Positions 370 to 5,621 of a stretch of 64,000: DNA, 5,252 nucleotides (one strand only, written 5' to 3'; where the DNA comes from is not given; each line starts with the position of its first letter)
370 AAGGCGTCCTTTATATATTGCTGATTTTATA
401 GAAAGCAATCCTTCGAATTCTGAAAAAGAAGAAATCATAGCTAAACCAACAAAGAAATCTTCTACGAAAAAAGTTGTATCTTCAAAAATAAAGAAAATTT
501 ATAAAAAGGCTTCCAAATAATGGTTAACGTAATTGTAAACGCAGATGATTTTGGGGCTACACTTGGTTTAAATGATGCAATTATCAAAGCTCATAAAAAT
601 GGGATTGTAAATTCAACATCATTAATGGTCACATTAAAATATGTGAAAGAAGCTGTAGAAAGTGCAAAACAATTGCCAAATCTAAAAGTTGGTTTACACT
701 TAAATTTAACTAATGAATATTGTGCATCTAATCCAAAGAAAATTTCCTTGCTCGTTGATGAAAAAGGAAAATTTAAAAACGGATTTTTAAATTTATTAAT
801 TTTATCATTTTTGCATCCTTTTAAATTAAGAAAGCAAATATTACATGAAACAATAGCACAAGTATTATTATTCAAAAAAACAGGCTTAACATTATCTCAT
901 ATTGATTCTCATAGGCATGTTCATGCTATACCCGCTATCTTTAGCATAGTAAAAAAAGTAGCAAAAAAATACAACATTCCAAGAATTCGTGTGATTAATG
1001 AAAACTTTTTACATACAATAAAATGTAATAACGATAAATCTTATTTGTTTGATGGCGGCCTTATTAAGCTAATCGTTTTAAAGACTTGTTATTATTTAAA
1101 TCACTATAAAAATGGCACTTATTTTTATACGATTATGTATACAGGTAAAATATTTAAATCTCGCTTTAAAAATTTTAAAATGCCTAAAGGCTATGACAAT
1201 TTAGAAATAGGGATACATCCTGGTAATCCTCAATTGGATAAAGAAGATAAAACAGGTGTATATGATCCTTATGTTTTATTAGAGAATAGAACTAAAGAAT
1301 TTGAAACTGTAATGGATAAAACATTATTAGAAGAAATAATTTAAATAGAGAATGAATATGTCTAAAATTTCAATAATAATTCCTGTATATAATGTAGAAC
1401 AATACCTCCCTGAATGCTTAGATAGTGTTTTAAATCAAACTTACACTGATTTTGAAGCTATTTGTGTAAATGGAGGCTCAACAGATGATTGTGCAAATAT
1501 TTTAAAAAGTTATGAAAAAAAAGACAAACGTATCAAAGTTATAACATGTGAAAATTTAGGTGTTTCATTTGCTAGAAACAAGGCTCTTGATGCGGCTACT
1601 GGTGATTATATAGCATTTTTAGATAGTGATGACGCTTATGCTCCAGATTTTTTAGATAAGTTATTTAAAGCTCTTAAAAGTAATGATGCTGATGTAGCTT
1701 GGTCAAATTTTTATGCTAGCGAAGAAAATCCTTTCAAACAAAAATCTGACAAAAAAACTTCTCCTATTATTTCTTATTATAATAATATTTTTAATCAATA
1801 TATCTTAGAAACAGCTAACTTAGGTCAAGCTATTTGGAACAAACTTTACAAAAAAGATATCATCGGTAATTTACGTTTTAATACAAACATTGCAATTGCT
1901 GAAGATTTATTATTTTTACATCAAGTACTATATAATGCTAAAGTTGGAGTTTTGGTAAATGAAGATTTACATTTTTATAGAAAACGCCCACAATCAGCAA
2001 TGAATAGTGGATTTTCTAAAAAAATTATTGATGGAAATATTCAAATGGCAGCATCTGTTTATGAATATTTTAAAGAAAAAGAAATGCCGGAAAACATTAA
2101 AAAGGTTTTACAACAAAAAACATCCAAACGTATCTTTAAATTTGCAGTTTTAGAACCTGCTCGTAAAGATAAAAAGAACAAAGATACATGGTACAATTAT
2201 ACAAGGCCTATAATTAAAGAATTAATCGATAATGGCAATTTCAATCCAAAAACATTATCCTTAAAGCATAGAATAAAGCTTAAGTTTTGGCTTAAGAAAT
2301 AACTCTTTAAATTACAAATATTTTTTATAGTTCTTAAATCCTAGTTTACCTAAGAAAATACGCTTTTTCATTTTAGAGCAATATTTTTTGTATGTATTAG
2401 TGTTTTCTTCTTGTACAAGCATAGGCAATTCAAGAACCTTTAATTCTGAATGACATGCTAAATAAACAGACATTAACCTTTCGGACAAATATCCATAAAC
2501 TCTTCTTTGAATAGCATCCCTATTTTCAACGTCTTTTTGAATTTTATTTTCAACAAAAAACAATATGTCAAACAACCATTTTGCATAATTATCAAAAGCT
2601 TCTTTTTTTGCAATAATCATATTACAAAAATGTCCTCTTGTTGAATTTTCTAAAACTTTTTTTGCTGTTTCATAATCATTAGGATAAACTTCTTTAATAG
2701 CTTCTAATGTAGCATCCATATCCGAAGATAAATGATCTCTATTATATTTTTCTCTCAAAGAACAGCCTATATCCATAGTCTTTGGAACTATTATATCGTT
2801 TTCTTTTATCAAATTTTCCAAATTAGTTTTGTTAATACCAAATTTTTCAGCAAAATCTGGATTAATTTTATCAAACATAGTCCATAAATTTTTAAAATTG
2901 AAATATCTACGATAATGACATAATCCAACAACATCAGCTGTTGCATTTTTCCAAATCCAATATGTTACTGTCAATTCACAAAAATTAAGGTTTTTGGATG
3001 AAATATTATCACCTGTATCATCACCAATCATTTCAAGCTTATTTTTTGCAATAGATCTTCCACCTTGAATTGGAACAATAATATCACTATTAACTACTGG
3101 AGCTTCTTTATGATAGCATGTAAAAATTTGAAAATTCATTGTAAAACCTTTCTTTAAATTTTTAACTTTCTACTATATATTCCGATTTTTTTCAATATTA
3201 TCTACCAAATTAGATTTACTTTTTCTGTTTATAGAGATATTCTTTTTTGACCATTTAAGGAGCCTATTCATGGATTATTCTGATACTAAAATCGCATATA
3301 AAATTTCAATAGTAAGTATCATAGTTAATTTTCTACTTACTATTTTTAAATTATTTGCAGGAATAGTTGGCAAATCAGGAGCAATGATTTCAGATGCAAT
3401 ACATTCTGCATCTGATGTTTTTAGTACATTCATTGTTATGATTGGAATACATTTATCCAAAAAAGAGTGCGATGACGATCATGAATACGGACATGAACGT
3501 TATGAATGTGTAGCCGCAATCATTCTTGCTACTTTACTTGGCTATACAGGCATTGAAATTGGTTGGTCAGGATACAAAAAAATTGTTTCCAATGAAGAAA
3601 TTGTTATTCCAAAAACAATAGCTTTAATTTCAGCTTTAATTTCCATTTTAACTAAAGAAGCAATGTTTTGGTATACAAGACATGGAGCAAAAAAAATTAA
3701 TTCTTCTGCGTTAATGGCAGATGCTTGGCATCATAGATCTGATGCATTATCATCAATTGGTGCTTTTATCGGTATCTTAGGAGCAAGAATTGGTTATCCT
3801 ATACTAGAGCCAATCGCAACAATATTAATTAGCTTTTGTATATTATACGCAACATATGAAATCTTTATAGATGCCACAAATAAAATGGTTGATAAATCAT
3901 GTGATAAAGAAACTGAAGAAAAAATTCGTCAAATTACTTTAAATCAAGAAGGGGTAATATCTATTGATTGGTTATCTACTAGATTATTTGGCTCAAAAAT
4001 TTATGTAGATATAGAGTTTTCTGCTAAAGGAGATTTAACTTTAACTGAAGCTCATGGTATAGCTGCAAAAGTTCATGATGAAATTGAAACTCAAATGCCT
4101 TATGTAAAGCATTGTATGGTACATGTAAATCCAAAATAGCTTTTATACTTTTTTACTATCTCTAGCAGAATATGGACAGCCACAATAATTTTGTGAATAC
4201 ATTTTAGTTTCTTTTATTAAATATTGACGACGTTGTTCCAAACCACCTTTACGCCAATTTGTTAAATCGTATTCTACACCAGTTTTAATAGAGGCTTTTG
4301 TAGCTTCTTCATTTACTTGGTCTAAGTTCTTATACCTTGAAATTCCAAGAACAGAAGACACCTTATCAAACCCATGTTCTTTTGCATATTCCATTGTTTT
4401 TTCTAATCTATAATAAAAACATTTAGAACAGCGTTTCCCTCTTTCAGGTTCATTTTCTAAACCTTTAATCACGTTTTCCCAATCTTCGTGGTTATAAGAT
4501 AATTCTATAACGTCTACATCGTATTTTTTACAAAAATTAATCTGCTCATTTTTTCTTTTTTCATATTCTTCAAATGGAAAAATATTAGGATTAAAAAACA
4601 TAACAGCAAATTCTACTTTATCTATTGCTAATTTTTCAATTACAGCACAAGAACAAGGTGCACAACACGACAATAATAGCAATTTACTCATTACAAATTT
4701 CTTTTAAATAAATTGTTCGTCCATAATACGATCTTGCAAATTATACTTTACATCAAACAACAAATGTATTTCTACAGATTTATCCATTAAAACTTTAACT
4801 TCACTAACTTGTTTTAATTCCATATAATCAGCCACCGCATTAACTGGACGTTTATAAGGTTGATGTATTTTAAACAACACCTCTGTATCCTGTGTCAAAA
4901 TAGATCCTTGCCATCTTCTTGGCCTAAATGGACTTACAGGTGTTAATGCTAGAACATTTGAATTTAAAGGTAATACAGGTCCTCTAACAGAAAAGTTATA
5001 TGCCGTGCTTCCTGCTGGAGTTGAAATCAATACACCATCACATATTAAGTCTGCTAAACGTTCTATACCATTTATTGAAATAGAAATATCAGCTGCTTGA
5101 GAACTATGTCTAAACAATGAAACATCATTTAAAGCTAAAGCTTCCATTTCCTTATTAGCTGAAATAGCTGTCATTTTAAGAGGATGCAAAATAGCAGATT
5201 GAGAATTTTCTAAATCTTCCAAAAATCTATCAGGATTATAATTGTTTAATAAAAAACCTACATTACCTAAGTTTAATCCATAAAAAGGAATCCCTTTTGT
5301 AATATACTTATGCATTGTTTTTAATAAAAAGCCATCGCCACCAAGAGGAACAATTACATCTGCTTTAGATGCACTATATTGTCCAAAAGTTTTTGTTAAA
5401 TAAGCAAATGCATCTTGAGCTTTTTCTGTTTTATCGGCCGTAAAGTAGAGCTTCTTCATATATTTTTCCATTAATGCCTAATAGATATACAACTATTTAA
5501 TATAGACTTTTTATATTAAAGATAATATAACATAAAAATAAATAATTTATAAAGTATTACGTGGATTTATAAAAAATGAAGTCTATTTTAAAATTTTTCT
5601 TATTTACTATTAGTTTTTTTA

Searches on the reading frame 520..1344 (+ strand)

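Call 67: search_protein_families(library=pfam, proteins=[window:520-1344:+], max_evalue=0.000001)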
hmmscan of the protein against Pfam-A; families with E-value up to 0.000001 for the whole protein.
window:520-1344:+ (274 aa): 1 family
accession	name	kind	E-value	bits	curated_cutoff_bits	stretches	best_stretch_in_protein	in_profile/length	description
PF04794.17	YdjC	-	1e-52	180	29.7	1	4-271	2-262/266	YdjC-like protein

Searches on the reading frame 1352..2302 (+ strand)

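Call 67: search_protein_families(library=pfam, proteins=[window:1352-2302:+], max_evalue=0.000001)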
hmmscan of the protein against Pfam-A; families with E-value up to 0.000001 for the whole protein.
window:1352-2302:+ (316 aa): 3 families
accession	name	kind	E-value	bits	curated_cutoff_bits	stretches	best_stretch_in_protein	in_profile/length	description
PF00535.33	Glycos_transf_2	-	1.4e-43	149.2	23.3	1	7-170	1-163/168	Glycosyl transferase family 2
PF13641.12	Glyco_tranf_2_3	-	7.2e-13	49.5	27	1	6-114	3-117/230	Glycosyltransferase like family 2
PF10111.15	Glyco_tranf_2_2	-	7.5e-13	49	27.3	1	7-134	1-140/276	Glycosyltransferase like family 2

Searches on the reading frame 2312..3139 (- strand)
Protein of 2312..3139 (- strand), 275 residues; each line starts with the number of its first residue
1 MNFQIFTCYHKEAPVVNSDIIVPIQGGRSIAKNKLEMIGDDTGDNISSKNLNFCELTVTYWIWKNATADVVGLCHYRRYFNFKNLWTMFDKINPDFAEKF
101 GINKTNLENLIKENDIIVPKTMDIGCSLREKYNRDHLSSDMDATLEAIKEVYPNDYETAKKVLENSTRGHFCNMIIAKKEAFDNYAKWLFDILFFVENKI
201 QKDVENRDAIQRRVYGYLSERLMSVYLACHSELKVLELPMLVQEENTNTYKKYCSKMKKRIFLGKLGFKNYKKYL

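Call 67: search_protein_families(library=pfam, proteins=[window:2312-3139:-], max_evalue=0.000001)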
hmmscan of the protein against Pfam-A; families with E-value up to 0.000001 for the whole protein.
window:2312-3139:- (275 aa): 1 family
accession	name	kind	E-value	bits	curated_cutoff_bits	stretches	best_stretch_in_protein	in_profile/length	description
PF14393.11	DUF4422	-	1.1e-70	238.3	25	1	4-228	1-217/220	Domain of unknown function (DUF4422)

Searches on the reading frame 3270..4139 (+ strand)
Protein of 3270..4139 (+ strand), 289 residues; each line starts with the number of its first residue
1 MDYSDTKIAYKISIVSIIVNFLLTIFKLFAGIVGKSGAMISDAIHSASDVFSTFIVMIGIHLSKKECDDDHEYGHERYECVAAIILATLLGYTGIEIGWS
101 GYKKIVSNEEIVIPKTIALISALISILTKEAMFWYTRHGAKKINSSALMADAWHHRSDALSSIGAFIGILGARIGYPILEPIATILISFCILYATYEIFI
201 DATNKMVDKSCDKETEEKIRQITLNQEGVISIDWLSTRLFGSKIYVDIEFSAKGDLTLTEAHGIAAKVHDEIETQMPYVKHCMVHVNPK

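Call 67: search_protein_families(library=pfam, proteins=[window:3270-4139:+], max_evalue=0.000001)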
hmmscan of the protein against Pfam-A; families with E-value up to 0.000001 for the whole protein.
window:3270-4139:+ (289 aa): 2 families
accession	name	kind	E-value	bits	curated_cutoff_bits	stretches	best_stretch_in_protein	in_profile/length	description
PF01545.26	Cation_efflux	-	2.9e-50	171.3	26.6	1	14-203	2-194/198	Cation efflux family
PF16916.11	ZT_dimer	-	1.1e-19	70.6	26.7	1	211-288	1-77/78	Dimerisation domain of Zinc Transporter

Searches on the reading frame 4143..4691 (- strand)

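Call 67: search_protein_families(library=pfam, proteins=[window:4143-4691:-], max_evalue=0.000001)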
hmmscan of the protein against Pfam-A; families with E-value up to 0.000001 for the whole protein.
window:4143-4691:- (182 aa): 1 family
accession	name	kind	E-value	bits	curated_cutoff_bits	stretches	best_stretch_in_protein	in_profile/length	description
PF02677.20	QueH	-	2.5e-58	197.5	23.5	1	4-177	1-174/175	Epoxyqueuosine reductase QueH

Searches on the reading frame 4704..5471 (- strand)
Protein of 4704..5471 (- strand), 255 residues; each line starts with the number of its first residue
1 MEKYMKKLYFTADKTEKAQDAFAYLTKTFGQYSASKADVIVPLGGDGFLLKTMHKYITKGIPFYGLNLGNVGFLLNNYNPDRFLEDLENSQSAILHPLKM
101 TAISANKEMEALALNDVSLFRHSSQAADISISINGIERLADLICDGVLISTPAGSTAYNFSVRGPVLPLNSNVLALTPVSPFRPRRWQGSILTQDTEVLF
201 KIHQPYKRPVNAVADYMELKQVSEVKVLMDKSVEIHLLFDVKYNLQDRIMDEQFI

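Call 67: search_protein_families(library=pfam, proteins=[window:4704-5471:-], max_evalue=0.000001)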
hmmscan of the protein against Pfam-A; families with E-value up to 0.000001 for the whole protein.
window:4704-5471:- (255 aa): 2 families
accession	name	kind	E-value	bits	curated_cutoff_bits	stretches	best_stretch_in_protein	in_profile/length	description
PF20143.4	NAD_kinase_C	-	1.3e-08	35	23.7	1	126-182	14-69/126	ATP-NAD kinase C-terminal domain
PF01513.26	NAD_kinase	-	3.7e-08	34.2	25.5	1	3-88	34-123/130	ATP-NAD kinase N-terminal domain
